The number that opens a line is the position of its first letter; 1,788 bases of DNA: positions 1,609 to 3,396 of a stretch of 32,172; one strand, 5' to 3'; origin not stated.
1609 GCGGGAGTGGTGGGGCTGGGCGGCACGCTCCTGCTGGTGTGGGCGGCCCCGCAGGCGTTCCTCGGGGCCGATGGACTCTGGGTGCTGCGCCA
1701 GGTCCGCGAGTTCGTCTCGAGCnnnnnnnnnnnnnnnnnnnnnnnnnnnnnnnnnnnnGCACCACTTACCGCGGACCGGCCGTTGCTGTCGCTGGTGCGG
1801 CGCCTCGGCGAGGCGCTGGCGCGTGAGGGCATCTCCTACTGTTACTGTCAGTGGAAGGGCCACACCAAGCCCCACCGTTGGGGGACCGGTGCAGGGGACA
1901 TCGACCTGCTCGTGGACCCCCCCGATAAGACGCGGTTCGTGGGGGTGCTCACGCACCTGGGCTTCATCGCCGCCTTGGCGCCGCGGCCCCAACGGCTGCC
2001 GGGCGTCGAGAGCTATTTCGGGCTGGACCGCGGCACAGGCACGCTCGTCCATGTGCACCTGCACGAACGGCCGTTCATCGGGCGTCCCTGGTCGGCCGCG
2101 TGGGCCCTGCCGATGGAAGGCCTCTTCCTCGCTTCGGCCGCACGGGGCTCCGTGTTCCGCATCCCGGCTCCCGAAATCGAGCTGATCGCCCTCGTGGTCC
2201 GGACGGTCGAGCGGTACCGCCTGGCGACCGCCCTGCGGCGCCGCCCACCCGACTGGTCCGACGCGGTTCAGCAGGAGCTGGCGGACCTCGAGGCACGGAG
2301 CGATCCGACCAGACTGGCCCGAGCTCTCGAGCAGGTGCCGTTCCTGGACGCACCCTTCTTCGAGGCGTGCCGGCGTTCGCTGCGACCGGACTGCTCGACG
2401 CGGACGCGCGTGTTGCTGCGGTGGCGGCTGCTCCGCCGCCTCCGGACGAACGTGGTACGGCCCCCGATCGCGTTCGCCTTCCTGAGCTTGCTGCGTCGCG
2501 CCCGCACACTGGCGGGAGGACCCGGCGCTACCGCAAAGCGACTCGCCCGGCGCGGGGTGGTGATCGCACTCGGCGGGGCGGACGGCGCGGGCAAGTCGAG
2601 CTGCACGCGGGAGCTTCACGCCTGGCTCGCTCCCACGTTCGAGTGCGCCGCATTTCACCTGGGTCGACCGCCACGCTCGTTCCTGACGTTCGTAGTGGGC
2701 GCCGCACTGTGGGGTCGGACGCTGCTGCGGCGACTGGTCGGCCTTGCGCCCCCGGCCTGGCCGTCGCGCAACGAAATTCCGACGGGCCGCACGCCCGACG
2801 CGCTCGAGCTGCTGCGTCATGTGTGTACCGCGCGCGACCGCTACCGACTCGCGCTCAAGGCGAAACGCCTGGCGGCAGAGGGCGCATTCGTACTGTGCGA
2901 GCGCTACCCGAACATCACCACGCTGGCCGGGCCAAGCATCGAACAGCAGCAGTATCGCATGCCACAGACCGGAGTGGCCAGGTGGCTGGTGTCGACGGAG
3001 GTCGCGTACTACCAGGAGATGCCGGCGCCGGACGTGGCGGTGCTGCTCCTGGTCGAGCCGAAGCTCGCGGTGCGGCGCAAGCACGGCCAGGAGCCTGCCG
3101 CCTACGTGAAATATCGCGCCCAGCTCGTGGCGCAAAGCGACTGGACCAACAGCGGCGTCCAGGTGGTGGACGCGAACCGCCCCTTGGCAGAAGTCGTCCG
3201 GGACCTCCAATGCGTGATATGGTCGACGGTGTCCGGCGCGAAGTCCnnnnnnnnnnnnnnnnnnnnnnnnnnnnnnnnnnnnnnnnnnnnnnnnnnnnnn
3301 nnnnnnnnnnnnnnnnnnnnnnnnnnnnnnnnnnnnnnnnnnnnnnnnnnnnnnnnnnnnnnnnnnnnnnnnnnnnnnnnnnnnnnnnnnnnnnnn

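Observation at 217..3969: Wzx flippase fused in frame to a nucleotidyltransferase-like domain and two P-loop kinase-like domains (1250 aa)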

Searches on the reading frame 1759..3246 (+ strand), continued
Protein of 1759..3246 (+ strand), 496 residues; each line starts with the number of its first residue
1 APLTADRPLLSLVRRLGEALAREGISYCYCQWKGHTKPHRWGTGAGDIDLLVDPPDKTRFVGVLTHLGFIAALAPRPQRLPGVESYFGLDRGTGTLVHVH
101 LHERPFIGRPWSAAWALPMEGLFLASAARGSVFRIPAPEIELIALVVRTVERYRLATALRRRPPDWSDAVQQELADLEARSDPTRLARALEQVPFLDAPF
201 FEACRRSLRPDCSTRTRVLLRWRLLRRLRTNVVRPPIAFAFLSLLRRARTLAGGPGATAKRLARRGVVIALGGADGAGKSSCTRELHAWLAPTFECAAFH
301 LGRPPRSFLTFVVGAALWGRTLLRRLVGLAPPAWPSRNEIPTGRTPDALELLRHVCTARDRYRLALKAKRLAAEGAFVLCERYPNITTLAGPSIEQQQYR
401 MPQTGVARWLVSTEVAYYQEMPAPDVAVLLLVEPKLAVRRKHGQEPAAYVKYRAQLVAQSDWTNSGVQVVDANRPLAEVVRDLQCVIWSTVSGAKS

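Call 53: search_protein_families(library=pfam, proteins=[P0274, P0368, P0276, P0328, P0403, P0410, P0290, P0330], max_evalue=0.001)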
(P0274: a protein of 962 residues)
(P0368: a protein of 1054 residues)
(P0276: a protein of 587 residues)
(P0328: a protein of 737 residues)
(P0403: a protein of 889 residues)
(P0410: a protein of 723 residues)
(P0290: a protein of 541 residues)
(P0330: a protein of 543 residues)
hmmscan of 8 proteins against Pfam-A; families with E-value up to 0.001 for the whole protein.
P0274 (962 aa): 3 families
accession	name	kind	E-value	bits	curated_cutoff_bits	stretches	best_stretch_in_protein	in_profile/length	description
PF13440.11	Polysacc_synt_3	-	6.7e-74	249.2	23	1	20-312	1-292/293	Polysaccharide biosynthesis protein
PF01943.22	Polysacc_synt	-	4.4e-31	108.8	28.2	1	2-264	7-274/274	Polysaccharide biosynthesis protein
PF14907.12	NTP_transf_5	-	7.7e-07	29.4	31.2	1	496-637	60-197/249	Uncharacterised nucleotidyltransferase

P0368 (1054 aa): 5 families
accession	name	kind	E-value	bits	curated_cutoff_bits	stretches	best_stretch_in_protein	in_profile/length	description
PF13440.11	Polysacc_synt_3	-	2.7e-76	257.1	23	1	49-339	1-291/293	Polysaccharide biosynthesis protein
PF01943.22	Polysacc_synt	-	2.8e-31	109.4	28.2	1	26-292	2-274/274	Polysaccharide biosynthesis protein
PF13521.12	AAA_28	-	3.4e-06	27.8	27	1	820-851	2-33/164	AAA domain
PF01554.23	MatE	-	4e-05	23.8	24.9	1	235-384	5-156/161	MatE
PF02223.23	Thymidylate_kin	-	0.00037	20.7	27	0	824-842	3-21/185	Thymidylate kinase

P0276 (587 aa): 2 families
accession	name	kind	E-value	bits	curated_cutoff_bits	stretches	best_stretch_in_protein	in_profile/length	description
PF02397.22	Bac_transf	-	7.5e-05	22.8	27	1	10-79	123-177/179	Bacterial sugar transferase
PF14907.12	NTP_transf_5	-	0.00014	22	31.2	1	117-257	60-196/249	Uncharacterised nucleotidyltransferase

P0328 (737 aa): 17 families
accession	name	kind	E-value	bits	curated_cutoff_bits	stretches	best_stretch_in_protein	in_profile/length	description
PF13671.12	AAA_33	-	1.1e-09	39.2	27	1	514-546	2-33/143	AAA domain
PF13238.12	AAA_18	-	4e-08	34.2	29.4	0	515-535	2-22/128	AAA domain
PF13191.12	AAA_16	-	1.1e-07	32.9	32.6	0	502-534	15-47/167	AAA ATPase domain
PF00005.33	ABC_tran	-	2e-07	32.1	25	0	274-304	8-38/137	ABC transporter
PF05729.18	NACHT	-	2.2e-07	31.3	26.7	0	513-563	2-45/167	NACHT domain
PF13401.12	AAA_22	-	6.9e-07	30.1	27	0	277-306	5-37/130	AAA domain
PF02223.23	Thymidylate_kin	-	7.5e-06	26.2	27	0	284-316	3-33/185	Thymidylate kinase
PF00931.28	NB-ARC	-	1.2e-05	25.2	23.5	0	499-534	9-41/248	NB-ARC domain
PF13521.12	AAA_28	-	1.5e-05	25.7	27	0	280-299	2-21/164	AAA domain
PF20720.3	nSTAND3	-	4.9e-05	23.5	27.2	0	271-303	11-43/155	Novel STAND NTPase 3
PF02367.23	TsaE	-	9.7e-05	22.8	26.6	0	271-302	15-46/128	Threonylcarbamoyl adenosine biosynthesis protein TsaE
PF13555.12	AAA_29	-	9.8e-05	22.5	27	0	277-303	23-48/61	P-loop containing region of AAA domain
PF13604.12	AAA_30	-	0.00054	20.2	27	0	274-323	14-62/191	AAA domain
PF13245.12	AAA_19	-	0.00056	20.5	25.1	0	271-303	5-37/134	AAA domain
PF25199.1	nSTAND_NTPase5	-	0.00059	20.1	34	0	494-527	25-57/145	Novel STAND NTPase 5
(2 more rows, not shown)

P0403 (889 aa): 8 families
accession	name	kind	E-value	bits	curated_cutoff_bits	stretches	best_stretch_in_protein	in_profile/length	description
PF02223.23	Thymidylate_kin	-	3.5e-08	33.8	27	0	285-305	3-23/185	Thymidylate kinase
PF03193.22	RsgA_GTPase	-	3.5e-07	30.7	30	0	234-306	63-134/174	RsgA GTPase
PF13401.12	AAA_22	-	4.6e-07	30.7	27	0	278-317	5-45/130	AAA domain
PF00005.33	ABC_tran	-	2.4e-06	28.6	25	0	278-301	11-34/137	ABC transporter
PF13521.12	AAA_28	-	0.00012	22.8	27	0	281-309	2-30/164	AAA domain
PF00025.27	Arf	-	0.00034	20.6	22.3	0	653-679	6-32/174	ADP-ribosylation factor family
PF13555.12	AAA_29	-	0.00068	19.8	27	0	661-678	23-39/61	P-loop containing region of AAA domain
PF13671.12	AAA_33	-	0.00077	20.2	27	0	280-299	1-20/143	AAA domain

P0410 (723 aa): 6 families
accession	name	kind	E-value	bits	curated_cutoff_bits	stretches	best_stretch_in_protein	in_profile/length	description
PF02223.23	Thymidylate_kin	-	1.7e-08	34.8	27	1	289-487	3-185/185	Thymidylate kinase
PF13521.12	AAA_28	-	2.7e-08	34.7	27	1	285-402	2-97/164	AAA domain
PF13238.12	AAA_18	-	5.9e-06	27.2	29.4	0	503-527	2-28/128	AAA domain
PF13401.12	AAA_22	-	2.4e-05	25.1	27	0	281-323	4-45/130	AAA domain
PF00005.33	ABC_tran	-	0.00031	21.8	25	0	282-300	11-29/137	ABC transporter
PF13671.12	AAA_33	-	0.00077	20.2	27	0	504-520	4-20/143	AAA domain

P0290 (541 aa): 3 families
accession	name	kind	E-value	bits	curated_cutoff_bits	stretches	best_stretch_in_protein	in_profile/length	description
PF02223.23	Thymidylate_kin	-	0.00015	22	27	0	325-346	3-24/185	Thymidylate kinase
PF13401.12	AAA_22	-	0.00054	20.7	27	0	317-350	4-38/130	AAA domain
PF14907.12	NTP_transf_5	-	0.00066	19.8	31.2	0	91-195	95-192/249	Uncharacterised nucleotidyltransferase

P0330 (543 aa): 2 families
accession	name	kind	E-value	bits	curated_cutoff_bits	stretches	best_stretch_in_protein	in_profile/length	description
PF02223.23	Thymidylate_kin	-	6.1e-07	29.7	27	0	321-343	3-25/185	Thymidylate kinase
PF13521.12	AAA_28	-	0.0002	22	27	0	317-337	2-22/164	AAA domain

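Call 74: search_protein_families(library=pfam, proteins=[L011:6757-7944:+, L006:2733-7790:+, L011:5369-6775:+, L036:11472-12320:-, L014:3-4166:+], max_evalue=0.01)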
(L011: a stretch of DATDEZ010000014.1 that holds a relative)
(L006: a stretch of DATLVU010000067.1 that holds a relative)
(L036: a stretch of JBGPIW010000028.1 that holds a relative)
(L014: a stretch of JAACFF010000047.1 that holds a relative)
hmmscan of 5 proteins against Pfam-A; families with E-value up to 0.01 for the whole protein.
L011:6757-7944:+ (396 aa): 7 families
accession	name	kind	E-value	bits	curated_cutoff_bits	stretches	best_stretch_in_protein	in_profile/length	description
PF18911.6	PKD_4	-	1.9e-25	89.2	27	1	46-129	1-85/85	PKD domain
PF00801.26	PKD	-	7.9e-14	51.9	23.5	1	69-122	22-75/80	PKD domain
PF00149.33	Metallophos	-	3.4e-07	31.3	21.5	1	156-314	26-191/191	Calcineurin-like phosphoesterase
PF22352.2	K319L-like_PKD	-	5e-06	26.9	27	1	65-121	15-77/84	K319L-like, PKD domain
PF17963.7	Big_9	-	2.6e-05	25.4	23.6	1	46-121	1-83/89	Bacterial Ig domain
PF21027.3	Sde0182_C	-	0.0041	18.1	27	1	64-111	2-48/83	Cellulose-binding protein Sde0182, C-terminal domain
PF05345.18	He_PIG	-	0.006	17.4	24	0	67-129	22-95/96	Putative Ig domain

L006:2733-7790:+ (1686 aa): 8 families
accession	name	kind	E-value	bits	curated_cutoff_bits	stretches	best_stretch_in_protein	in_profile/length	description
PF18911.6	PKD_4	-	9e-142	461.9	27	9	869-952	1-84/85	PKD domain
PF00801.26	PKD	-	1.4e-75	249.8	23.5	7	883-950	12-79/80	PKD domain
PF22352.2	K319L-like_PKD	-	2.5e-33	114.4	27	4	1252-1319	12-84/84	K319L-like, PKD domain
PF21027.3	Sde0182_C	-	5.1e-18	65.9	27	0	705-756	2-39/83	Cellulose-binding protein Sde0182, C-terminal domain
PF17963.7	Big_9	-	8.3e-16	59.1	23.6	4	869-949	1-88/89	Bacterial Ig domain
PF00149.33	Metallophos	-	5.9e-13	50.1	21.5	1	450-597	33-191/191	Calcineurin-like phosphoesterase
PF19525.4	Ets1_N_flank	-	9.1e-07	29.1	27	0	890-964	106-179/188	Ets1 N-terminal flanking region of Ets domain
PF18994.6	Prophage_tailD1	-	0.0045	17.6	23.6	0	921-942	21-42/84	Prophage endopeptidase tail N-terminal domain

L011:5369-6775:+ (469 aa): 3 families
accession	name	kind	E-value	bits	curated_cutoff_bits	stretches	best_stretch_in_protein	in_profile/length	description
PF18911.6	PKD_4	-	1.6e-12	47.7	27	1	102-184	3-76/85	PKD domain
PF00149.33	Metallophos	-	1.6e-08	35.7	21.5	1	197-382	3-191/191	Calcineurin-like phosphoesterase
PF00801.26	PKD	-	2.7e-08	34.1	23.5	1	113-183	11-72/80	PKD domain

L036:11472-12320:- (283 aa): 1 family
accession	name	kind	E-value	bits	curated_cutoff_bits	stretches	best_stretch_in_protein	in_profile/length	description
PF00149.33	Metallophos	-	9.6e-07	29.9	21.5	1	27-201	9-190/191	Calcineurin-like phosphoesterase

L014:3-4166:+ (1388 aa): 4 families
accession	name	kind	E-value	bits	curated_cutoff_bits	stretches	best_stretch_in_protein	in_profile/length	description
PF17963.7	Big_9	-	2.1e-161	525.8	23.6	8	350-448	1-89/89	Bacterial Ig domain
PF17803.7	Cadherin_4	-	7.9e-108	353.5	25.1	8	340-417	1-71/71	Bacterial cadherin-like domain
PF17892.7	Cadherin_5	-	1.5e-95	313.8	26.5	8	252-347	3-98/98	Cadherin-like domain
PF19076.6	CshA_repeat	-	5.7e-08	33.8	27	0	404-449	57-103/103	Surface adhesin CshA repetitive domain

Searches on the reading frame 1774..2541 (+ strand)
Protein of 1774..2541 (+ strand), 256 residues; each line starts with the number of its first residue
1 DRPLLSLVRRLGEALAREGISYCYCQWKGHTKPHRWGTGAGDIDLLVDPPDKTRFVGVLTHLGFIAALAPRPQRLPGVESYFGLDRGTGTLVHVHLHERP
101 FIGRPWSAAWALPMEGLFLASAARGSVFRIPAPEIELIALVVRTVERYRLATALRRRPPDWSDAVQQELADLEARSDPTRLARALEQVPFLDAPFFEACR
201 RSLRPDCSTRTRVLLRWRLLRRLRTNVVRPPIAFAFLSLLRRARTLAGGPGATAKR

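Call 72: search_solved_structures(query=A3, max_evalue=10, show_alignments=4)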
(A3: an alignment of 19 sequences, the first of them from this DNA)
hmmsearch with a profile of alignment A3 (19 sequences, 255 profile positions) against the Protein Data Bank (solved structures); distinct sequences matched with E-value up to 10: 0.
